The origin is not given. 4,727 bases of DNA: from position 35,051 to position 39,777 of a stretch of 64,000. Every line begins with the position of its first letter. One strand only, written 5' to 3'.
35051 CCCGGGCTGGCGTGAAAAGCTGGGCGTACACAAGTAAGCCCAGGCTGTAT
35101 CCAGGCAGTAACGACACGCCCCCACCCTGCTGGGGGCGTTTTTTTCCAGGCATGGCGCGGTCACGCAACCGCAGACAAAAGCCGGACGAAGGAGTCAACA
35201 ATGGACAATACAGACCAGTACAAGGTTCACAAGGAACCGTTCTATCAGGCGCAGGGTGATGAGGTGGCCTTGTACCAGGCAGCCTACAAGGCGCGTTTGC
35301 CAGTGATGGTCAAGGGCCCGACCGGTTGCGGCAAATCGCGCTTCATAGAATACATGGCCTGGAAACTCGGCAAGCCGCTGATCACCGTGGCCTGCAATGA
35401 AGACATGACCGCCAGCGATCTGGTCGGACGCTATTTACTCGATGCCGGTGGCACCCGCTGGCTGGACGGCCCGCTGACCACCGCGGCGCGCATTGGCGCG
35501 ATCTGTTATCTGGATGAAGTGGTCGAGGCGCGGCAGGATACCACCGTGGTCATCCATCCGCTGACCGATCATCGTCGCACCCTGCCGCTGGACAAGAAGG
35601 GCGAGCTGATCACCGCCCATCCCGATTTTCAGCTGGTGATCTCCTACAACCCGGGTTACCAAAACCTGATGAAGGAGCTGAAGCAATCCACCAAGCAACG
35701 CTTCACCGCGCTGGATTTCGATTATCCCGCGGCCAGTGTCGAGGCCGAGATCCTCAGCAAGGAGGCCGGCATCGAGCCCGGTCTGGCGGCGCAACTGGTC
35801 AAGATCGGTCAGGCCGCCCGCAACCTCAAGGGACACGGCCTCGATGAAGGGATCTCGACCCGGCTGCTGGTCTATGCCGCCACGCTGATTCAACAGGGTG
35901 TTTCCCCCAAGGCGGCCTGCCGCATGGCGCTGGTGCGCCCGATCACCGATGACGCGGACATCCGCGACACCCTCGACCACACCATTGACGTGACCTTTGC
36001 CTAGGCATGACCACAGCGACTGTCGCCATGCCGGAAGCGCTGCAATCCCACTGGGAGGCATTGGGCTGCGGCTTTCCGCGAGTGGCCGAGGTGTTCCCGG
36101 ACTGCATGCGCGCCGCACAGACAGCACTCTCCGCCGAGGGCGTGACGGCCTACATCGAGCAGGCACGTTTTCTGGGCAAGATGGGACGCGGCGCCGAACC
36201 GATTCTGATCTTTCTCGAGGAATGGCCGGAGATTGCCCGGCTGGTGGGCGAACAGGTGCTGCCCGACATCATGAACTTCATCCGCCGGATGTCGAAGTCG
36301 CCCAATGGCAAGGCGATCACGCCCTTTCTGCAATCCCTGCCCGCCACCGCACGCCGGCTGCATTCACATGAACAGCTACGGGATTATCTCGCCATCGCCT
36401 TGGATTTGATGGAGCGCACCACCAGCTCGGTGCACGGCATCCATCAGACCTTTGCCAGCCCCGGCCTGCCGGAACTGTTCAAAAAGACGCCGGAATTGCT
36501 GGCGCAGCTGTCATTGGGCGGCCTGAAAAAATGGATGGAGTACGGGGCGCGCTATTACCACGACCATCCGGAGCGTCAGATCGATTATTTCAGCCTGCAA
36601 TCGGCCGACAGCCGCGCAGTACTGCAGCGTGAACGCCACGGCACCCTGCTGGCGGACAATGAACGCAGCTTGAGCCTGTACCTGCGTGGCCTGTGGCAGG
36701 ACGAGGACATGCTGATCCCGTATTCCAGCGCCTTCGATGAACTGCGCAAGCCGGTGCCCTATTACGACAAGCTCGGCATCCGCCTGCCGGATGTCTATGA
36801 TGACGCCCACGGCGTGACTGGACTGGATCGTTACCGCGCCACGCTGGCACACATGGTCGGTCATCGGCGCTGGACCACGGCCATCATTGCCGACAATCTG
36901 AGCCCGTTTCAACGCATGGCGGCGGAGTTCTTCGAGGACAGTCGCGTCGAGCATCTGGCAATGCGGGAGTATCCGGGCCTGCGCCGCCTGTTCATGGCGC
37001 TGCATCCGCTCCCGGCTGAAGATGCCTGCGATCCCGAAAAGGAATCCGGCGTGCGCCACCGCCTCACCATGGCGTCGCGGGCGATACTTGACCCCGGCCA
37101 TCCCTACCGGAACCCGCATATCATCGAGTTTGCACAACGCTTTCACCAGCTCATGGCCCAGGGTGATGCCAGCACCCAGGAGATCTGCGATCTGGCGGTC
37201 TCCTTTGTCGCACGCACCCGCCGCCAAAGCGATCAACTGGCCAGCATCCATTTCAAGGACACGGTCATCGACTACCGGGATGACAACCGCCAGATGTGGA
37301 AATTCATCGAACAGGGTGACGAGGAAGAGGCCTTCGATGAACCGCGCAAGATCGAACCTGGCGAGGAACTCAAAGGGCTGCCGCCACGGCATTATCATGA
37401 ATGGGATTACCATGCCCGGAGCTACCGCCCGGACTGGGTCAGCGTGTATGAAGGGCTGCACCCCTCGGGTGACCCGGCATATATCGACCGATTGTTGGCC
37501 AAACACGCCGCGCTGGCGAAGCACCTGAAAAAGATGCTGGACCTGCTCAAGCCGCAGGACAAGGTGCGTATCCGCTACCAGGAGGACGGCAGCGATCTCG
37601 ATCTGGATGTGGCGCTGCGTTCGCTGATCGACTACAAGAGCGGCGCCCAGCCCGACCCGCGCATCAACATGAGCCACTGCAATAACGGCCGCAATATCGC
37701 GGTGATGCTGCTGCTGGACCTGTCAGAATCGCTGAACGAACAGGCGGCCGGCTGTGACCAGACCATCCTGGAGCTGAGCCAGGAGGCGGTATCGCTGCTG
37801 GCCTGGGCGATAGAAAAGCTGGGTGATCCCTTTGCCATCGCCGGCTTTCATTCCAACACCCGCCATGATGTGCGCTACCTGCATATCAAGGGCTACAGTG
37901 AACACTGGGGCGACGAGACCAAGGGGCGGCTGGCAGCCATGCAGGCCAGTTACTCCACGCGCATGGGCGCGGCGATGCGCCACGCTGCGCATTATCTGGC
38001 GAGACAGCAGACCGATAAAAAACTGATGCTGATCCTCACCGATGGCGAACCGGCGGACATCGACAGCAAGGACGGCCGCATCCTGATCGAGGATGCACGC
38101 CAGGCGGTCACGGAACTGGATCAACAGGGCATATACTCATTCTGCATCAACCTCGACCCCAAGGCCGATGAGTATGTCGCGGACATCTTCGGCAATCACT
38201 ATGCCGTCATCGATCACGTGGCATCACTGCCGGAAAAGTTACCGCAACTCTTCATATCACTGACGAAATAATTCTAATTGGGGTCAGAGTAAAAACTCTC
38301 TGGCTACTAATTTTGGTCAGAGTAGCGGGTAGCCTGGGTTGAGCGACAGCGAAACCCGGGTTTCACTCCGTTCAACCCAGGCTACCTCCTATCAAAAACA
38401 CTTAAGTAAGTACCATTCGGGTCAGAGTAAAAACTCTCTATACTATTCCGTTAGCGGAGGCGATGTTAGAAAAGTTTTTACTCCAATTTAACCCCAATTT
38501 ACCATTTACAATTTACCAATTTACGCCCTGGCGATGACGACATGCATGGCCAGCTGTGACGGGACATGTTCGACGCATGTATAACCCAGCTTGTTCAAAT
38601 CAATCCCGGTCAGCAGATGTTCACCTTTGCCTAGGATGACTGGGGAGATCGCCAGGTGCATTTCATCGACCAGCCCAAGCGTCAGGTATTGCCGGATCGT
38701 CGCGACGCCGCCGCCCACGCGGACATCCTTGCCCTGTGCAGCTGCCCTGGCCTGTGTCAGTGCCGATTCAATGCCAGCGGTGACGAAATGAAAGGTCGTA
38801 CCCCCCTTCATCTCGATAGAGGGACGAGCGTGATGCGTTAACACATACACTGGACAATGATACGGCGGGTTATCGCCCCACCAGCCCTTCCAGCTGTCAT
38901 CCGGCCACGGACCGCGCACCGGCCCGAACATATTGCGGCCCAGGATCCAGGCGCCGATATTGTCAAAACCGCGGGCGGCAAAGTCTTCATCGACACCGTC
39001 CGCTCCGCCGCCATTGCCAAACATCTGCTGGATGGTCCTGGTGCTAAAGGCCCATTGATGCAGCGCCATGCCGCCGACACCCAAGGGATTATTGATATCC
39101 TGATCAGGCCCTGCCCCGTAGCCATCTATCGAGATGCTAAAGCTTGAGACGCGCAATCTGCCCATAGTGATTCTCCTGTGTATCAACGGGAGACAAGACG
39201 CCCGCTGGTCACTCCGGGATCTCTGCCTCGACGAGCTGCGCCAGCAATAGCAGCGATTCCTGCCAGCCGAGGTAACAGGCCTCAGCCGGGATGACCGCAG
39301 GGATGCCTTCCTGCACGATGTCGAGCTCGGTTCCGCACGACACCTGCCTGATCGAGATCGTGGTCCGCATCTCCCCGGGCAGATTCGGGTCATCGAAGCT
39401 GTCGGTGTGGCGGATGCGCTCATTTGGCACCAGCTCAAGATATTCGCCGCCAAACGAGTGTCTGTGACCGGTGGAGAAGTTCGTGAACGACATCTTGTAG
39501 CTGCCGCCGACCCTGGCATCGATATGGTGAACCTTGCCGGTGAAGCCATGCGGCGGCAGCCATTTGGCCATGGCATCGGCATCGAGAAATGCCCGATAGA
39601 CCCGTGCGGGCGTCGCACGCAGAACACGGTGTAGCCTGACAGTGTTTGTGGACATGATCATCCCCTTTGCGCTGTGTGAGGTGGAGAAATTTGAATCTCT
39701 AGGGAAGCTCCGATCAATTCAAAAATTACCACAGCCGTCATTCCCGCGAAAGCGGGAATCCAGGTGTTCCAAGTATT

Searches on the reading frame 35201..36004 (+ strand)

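Call 73: search_protein_families(library=pfam, proteins=[window:35201-36004:+], max_evalue=0.0001)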
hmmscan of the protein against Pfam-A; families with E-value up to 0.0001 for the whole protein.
window:35201-36004:+ (267 aa): 3 families
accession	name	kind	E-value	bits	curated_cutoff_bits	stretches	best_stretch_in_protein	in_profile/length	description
PF08406.16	CbbQ_C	-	3.1e-33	114.3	20.6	1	181-263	1-83/85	CbbQ/NirQ/NorQ C-terminal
PF07728.20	AAA_5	-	9e-33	113.7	22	1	34-168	1-139/139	AAA domain (dynein-related subfamily)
PF12774.13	AAA_6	-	9.2e-05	22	25.2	0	27-73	27-73/327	Hydrolytic ATP binding site of dynein motor region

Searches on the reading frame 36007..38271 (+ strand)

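Call 73: search_protein_families(library=pfam, proteins=[window:36007-38271:+], max_evalue=0.0001)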
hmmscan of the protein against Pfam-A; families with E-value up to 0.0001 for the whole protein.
window:36007-38271:+ (754 aa): 2 families
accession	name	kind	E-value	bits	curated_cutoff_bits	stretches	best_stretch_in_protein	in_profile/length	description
PF00092.34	VWA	-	1.6e-07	32.2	23.8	1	566-722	2-145/174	von Willebrand factor type A domain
PF13519.12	VWA_2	-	8.9e-05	23.5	27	0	566-681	1-107/107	von Willebrand factor type A domain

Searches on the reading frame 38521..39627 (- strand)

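Call 73: search_protein_families(library=pfam, proteins=[window:38521-39627:-], max_evalue=0.0001)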
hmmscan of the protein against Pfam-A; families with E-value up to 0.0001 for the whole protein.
window:38521-39627:- (368 aa): 1 family
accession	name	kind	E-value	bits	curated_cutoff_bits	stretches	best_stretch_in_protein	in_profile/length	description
PF01872.23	RibD_C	-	3.7e-14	53.4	24.1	1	162-354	6-188/197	RibD C-terminal domain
